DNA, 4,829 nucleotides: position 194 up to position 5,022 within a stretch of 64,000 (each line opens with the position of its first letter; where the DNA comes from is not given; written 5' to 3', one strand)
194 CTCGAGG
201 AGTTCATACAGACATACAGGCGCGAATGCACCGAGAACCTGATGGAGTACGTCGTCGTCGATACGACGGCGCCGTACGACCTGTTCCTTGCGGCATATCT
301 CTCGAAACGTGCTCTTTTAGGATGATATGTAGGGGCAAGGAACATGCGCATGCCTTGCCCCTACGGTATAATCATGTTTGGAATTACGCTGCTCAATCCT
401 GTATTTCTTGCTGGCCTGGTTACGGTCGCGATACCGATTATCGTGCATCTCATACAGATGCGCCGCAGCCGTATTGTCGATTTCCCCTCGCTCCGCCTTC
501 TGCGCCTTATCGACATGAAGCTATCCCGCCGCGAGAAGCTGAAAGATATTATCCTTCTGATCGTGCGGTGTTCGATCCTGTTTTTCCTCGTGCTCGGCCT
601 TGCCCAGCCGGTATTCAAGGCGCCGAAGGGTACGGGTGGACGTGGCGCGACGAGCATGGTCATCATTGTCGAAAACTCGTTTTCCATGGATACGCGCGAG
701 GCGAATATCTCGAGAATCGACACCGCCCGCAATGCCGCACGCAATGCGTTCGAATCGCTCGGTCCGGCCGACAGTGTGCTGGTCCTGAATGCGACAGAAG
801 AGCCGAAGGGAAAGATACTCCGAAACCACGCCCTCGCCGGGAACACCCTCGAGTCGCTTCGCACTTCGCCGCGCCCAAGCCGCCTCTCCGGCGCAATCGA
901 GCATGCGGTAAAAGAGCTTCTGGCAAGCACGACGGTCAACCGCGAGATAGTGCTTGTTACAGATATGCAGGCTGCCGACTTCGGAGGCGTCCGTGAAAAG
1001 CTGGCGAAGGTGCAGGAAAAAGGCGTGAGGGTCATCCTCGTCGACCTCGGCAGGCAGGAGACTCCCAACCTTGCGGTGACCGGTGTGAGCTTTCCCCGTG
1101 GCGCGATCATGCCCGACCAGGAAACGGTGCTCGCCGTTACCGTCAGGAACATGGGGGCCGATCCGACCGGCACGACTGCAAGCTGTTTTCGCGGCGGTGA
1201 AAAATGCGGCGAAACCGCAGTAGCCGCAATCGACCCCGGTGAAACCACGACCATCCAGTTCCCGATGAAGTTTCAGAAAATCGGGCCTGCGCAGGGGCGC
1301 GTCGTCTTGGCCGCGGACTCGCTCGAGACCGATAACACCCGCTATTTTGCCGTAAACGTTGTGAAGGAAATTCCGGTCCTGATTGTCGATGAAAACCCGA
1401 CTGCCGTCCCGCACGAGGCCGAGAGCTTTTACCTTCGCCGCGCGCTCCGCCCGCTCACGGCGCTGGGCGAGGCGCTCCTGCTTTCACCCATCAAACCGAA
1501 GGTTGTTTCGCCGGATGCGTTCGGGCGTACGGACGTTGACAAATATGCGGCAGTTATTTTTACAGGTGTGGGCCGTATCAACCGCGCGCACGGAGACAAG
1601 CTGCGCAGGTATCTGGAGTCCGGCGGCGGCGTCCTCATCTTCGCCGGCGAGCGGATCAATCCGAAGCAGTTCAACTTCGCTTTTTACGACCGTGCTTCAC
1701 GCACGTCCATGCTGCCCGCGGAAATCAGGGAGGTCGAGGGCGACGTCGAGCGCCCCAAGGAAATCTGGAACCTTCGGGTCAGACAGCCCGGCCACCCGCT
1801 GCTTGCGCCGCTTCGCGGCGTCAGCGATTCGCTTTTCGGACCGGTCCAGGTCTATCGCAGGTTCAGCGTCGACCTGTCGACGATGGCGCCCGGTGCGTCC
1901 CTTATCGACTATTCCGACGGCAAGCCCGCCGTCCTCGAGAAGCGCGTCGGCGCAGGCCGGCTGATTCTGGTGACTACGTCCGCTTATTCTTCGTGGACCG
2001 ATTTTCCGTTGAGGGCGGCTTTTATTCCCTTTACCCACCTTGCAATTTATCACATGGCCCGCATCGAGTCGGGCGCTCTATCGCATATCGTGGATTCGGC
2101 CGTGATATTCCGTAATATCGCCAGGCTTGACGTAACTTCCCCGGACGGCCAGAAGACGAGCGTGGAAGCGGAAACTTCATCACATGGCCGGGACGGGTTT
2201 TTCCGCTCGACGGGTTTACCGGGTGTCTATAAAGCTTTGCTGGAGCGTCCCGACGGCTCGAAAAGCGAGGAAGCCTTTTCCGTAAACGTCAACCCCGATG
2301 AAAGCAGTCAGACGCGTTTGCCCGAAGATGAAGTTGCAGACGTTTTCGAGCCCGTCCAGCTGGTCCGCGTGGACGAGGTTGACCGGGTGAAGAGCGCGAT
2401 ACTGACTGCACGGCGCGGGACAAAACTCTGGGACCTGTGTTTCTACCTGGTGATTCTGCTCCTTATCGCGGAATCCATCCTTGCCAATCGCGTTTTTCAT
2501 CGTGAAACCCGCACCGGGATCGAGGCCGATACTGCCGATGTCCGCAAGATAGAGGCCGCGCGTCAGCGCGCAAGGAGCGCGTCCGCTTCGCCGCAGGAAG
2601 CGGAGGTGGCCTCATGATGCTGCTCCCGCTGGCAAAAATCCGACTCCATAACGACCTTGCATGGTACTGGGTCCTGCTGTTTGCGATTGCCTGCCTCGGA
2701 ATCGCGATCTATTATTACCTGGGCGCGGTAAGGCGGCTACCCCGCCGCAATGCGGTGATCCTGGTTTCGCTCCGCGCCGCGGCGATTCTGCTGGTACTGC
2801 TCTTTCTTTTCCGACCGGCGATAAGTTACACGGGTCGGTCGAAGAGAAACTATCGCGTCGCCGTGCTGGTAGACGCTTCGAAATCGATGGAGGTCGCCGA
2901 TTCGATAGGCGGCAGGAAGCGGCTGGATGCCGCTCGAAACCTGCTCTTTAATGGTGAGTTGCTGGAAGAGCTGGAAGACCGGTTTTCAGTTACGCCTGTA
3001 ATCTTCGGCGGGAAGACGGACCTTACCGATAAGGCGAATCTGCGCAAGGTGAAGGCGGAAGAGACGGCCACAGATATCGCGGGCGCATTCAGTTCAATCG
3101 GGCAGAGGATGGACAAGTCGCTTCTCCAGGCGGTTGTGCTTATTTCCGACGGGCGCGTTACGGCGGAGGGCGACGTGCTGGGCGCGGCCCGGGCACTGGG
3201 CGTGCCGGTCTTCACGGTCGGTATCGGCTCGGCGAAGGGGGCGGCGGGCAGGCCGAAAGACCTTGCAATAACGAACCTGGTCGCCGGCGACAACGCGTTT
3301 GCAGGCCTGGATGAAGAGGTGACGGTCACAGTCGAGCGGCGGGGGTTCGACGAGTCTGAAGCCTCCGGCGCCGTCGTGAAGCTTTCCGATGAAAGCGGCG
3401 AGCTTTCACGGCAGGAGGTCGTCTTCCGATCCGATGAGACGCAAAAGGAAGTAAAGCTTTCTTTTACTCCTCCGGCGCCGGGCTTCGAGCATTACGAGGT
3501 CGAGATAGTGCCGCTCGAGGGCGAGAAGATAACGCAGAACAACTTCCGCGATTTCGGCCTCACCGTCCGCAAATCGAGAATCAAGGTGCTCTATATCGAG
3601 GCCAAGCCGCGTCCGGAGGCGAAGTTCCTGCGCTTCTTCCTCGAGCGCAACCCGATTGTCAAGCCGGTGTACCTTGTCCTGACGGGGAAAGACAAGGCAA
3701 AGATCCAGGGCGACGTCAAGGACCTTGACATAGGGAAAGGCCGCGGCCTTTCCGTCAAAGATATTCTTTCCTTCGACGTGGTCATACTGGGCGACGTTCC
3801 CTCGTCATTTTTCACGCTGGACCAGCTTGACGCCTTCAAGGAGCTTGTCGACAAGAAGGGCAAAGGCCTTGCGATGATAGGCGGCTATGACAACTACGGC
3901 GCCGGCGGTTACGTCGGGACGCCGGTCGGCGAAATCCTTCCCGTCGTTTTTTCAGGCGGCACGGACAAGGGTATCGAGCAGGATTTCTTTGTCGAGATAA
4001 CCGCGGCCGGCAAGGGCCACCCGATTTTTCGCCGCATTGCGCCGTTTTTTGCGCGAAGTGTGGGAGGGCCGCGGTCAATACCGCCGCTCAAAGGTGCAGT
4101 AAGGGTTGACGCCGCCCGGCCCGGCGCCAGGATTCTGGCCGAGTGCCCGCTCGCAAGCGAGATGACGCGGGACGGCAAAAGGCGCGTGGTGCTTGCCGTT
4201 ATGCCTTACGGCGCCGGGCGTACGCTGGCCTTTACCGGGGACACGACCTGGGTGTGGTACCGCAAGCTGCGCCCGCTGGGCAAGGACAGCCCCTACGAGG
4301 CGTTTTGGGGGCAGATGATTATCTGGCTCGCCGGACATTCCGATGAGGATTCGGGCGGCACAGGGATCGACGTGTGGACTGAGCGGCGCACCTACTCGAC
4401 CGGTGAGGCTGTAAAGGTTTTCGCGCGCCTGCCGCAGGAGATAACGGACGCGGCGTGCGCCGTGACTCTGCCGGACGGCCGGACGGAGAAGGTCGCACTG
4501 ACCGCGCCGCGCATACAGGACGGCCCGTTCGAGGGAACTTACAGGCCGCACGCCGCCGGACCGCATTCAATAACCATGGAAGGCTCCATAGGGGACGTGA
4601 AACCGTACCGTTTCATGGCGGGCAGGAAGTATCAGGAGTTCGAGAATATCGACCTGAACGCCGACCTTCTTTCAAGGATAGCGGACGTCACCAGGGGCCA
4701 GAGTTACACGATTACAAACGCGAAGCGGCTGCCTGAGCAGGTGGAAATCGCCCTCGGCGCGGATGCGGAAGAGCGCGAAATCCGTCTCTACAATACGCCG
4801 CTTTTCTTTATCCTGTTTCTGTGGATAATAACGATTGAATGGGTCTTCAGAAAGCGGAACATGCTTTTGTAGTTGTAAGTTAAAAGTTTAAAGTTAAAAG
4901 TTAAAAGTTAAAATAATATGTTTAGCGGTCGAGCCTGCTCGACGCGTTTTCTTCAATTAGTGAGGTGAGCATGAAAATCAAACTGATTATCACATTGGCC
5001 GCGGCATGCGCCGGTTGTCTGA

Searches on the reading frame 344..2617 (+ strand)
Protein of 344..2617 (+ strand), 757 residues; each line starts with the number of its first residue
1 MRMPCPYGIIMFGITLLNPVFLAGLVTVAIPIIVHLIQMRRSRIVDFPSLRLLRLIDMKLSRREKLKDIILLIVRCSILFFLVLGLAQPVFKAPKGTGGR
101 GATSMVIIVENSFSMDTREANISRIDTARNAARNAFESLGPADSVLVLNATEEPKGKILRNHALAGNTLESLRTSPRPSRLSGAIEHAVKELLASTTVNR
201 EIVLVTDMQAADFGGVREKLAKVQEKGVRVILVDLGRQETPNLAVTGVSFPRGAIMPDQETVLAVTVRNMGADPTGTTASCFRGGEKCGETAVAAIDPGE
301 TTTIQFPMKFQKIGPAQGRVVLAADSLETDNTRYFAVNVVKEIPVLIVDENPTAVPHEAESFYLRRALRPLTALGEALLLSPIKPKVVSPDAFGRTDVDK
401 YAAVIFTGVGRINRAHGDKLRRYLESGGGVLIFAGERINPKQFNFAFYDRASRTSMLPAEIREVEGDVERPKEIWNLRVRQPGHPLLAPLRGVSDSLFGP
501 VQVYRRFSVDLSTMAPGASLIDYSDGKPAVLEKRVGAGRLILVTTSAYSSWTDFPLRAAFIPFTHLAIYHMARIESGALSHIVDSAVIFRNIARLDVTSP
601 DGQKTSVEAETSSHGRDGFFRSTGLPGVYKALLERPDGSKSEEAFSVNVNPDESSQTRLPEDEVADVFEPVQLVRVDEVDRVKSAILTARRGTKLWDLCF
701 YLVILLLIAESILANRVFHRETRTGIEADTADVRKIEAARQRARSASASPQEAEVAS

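Call 9: search_protein_families(library=pfam, proteins=[window:344-2617:+], max_evalue=0.001)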
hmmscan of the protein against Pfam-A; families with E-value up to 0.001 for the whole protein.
window:344-2617:+ (757 aa): 3 families
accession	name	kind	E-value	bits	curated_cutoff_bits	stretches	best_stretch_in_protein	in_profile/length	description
PF07584.16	BatA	-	1e-15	58.3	25.9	1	14-89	2-77/77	Aerotolerance regulator N-terminal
PF13519.12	VWA_2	-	4.1e-07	31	27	1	105-208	1-106/107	von Willebrand factor type A domain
PF07705.17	CARDB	-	0.0003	21.4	22.7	1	241-317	2-78/101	CARDB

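Call 37: find_encoding_contigs(protein=window:344-2617:+, flank=10000, max_places=2)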
Protein window:344-2617:+ (757 aa): no gene with exactly this product is on record in the collection.

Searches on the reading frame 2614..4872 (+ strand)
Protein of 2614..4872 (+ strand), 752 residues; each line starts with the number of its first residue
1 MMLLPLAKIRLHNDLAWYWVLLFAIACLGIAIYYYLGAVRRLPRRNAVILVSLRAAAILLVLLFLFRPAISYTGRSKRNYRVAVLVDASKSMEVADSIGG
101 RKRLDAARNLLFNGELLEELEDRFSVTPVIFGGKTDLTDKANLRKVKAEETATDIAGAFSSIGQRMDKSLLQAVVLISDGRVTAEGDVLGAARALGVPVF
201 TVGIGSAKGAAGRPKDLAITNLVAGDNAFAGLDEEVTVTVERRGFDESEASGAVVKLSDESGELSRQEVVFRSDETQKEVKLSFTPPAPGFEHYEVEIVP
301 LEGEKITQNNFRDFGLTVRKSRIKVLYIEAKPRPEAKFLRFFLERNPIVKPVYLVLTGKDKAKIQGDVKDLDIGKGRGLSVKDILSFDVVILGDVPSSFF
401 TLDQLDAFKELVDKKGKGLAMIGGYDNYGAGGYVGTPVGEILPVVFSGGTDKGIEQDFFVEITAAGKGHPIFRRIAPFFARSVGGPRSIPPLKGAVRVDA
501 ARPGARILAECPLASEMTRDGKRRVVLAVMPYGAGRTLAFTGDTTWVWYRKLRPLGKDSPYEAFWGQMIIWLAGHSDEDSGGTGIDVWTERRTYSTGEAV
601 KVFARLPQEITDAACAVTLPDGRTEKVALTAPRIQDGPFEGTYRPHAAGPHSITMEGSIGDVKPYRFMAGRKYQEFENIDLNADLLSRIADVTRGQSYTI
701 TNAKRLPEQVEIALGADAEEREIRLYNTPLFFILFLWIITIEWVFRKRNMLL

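Call 9: search_protein_families(library=pfam, proteins=[window:2614-4872:+], max_evalue=0.001)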
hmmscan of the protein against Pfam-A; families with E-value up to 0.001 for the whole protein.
window:2614-4872:+ (752 aa): 1 family
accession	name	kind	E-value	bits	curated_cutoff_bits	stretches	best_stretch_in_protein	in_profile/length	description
PF07090.17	GATase1_like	-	2.1e-05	24.6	27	1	402-572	94-245/247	Putative glutamine amidotransferase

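Call 39: find_encoding_contigs(protein=window:2614-4872:+, flank=10000, max_places=3)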
Protein window:2614-4872:+ (752 aa): 2 contigs read that carry it; 2 places shown.
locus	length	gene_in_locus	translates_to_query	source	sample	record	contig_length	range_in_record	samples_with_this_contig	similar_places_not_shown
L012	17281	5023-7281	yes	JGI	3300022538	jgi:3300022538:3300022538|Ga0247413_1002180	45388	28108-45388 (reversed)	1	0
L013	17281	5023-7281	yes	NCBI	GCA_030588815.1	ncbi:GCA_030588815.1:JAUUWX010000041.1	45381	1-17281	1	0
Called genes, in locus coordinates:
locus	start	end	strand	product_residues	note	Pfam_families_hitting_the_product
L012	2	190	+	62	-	?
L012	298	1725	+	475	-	PF16697:Yop-YscD_cpl, PF00498:FHA, PF20030:bpMoxR (weak), PF07726:AAA_3, PF07728:AAA_5, PF17863:AAA_lid_2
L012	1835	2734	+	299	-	PF01882:DUF58, PF13519:VWA_2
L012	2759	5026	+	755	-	PF07584:BatA, PF13519:VWA_2 (weak)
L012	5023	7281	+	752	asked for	PF07090:GATase1_like (faint)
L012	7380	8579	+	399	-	-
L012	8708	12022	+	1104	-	-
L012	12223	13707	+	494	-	-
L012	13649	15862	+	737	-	PF07691:PA14, PF00801:PKD, PF18911:PKD_4, PF13174:TPR_6 (faint)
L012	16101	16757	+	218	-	PF12146:Hydrolase_4 (faint), PF20408:Abhydrolase_11 (weak), PF00561:Abhydrolase_1 (faint), PF12697:Abhydrolase_6 (weak)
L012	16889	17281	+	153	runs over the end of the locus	-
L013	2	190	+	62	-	?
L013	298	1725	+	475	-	PF16697:Yop-YscD_cpl, PF00498:FHA, PF20030:bpMoxR (weak), PF07726:AAA_3, PF07728:AAA_5, PF17863:AAA_lid_2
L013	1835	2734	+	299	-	PF01882:DUF58, PF13519:VWA_2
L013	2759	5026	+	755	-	PF07584:BatA, PF13519:VWA_2 (weak)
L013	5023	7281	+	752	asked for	PF07090:GATase1_like (faint)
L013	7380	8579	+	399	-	-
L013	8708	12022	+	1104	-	-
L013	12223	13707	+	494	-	-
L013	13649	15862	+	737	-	PF07691:PA14, PF00801:PKD, PF18911:PKD_4, PF13174:TPR_6 (faint)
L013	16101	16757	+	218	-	PF12146:Hydrolase_4 (faint), PF20408:Abhydrolase_11 (weak), PF00561:Abhydrolase_1 (faint), PF12697:Abhydrolase_6 (weak)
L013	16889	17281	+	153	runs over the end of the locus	-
